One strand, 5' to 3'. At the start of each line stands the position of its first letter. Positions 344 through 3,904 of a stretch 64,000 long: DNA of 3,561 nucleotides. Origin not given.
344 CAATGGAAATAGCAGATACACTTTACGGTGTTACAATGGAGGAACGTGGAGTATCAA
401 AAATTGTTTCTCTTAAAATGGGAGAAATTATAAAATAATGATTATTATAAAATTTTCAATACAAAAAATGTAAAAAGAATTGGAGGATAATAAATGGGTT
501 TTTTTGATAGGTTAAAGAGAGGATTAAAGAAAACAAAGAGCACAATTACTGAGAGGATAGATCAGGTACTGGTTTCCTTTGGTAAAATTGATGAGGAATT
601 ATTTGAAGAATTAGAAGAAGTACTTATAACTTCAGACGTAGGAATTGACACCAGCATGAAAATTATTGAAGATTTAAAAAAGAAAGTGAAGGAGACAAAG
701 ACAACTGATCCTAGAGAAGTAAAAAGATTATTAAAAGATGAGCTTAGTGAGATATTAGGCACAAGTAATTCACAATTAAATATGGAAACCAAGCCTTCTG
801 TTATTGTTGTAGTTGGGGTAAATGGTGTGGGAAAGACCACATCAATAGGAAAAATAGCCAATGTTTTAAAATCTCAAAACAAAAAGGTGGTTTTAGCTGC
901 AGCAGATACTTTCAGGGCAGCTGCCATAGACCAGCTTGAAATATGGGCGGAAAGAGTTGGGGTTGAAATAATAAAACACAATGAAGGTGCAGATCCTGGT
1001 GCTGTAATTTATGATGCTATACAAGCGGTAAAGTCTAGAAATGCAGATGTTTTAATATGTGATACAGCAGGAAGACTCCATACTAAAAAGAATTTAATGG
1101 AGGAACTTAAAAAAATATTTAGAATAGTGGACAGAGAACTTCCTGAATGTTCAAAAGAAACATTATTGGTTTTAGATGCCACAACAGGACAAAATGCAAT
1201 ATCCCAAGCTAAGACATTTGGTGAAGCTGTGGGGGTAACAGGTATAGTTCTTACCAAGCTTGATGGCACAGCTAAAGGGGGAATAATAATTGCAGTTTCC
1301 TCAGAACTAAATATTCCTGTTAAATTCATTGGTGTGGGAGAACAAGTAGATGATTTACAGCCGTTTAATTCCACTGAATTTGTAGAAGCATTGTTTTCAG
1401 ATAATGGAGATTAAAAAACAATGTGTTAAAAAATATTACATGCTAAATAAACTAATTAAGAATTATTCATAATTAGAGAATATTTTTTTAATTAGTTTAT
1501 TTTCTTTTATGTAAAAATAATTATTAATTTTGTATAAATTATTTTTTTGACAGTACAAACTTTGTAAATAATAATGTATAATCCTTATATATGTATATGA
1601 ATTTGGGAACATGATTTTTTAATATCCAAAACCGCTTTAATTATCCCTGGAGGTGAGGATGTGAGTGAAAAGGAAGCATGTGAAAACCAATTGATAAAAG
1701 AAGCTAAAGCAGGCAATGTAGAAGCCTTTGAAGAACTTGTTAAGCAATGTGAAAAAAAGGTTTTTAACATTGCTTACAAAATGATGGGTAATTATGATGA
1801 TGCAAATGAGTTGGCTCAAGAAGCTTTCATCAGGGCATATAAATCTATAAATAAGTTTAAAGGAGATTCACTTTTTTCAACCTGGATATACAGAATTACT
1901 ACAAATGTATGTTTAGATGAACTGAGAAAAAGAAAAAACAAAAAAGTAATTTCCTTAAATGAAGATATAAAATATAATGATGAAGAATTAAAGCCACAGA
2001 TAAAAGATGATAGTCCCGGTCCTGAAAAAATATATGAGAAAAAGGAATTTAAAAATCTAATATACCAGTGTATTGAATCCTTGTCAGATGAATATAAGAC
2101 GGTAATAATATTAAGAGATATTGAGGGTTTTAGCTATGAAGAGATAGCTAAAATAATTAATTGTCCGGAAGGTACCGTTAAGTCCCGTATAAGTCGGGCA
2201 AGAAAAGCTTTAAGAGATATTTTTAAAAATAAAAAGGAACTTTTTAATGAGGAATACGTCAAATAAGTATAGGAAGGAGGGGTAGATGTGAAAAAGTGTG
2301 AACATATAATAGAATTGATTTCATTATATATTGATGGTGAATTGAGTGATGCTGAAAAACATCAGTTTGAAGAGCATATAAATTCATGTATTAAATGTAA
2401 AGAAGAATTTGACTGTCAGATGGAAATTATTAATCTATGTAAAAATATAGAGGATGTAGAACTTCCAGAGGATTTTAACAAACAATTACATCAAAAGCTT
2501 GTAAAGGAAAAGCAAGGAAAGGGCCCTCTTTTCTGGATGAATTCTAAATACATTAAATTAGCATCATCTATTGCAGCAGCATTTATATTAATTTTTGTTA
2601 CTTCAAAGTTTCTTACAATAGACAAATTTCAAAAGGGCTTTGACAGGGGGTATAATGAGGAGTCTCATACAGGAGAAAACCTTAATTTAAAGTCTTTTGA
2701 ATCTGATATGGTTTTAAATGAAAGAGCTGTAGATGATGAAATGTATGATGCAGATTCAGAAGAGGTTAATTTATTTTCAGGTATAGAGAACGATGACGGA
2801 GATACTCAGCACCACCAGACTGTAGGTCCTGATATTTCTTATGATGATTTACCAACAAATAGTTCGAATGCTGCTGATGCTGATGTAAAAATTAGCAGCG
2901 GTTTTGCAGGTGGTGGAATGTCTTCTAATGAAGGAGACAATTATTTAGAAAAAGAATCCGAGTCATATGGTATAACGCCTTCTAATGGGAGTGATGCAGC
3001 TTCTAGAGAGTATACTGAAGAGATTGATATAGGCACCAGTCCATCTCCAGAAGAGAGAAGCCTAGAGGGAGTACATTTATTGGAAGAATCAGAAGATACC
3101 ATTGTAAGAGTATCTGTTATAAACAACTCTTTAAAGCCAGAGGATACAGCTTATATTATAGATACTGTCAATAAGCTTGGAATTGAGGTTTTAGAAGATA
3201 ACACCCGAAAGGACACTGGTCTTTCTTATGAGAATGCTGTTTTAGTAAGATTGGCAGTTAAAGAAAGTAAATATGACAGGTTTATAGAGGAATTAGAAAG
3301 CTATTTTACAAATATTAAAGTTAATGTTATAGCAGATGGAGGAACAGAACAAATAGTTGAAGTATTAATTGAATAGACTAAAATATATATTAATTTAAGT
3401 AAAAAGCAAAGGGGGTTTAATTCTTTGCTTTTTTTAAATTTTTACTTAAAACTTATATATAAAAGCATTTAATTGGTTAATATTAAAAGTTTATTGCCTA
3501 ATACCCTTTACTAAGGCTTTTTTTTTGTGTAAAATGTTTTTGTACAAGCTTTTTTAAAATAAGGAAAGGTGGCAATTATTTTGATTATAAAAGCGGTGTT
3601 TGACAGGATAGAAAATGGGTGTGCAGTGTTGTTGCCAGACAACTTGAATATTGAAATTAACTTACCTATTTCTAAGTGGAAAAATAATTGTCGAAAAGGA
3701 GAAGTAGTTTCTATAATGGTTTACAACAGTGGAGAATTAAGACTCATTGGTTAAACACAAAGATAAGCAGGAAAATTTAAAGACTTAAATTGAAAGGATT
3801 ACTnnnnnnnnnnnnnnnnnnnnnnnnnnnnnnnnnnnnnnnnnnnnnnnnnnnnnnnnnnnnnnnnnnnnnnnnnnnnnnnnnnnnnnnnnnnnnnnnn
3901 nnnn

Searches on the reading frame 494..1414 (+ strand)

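Call 66: search_protein_families(library=pfam, proteins=[window:494-1414:+], max_evalue=0.000001)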
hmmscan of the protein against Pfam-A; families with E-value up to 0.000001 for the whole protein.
window:494-1414:+ (306 aa): 4 families
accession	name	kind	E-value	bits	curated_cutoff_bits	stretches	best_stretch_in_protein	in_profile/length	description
PF00448.28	SRP54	-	9.5e-81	270.6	22.7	1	101-301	1-195/196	SRP54-type protein, GTPase domain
PF02881.24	SRP54_N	-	8e-18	64.9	22.4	1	19-84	2-75/75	SRP54-type protein, helical bundle domain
PF13401.12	AAA_22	-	2.7e-08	34.6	27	1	101-214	5-111/130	AAA domain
PF13604.12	AAA_30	-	4.1e-07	30.3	27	1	101-199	18-104/191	AAA domain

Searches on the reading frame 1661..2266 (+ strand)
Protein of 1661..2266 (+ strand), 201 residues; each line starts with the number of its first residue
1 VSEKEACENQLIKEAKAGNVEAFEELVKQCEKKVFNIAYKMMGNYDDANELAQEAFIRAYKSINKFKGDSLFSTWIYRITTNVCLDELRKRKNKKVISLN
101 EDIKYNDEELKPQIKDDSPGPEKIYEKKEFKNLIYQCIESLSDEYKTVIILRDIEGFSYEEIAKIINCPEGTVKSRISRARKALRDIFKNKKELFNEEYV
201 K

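Call 66: search_protein_families(library=pfam, proteins=[window:1661-2266:+], max_evalue=0.000001)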
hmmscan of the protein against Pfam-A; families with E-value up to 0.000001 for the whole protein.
window:1661-2266:+ (201 aa): 4 families
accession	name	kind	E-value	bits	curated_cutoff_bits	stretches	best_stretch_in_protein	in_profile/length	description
PF08281.18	Sigma70_r4_2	-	7.3e-21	74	25.7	1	132-184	2-54/54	Sigma-70, region 4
PF04542.20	Sigma70_r2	-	3.3e-20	72.1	24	1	26-92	1-69/71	Sigma-70 region 2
PF04545.22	Sigma70_r4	-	6.3e-13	48.5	24.1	1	137-185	1-49/50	Sigma-70, region 4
PF07638.17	Sigma70_ECF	-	2.2e-08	34.6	21.1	1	10-185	6-180/185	ECF sigma factor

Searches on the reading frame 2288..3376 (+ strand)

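Call 66: search_protein_families(library=pfam, proteins=[window:2288-3376:+], max_evalue=0.000001)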
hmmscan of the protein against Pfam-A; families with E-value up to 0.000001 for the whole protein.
window:2288-3376:+ (362 aa): 1 family
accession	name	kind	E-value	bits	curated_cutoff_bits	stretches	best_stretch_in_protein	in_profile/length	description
PF13490.11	zf-HC2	-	2e-10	41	22.2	1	4-34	1-31/35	Putative zinc-finger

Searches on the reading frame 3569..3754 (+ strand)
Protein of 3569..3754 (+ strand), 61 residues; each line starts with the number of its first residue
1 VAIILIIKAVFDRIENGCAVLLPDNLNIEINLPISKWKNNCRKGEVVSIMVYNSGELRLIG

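Call 47: search_protein_families(library=pfam, proteins=[window:3569-3754:+], max_evalue=0.01)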
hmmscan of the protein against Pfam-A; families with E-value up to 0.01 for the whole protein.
window:3569-3754:+ (61 aa): 1 family
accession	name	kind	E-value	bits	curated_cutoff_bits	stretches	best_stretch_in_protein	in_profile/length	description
PF11213.13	DUF3006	-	1.7e-06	28.5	32.3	1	10-50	2-41/67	Protein of unknown function (DUF3006)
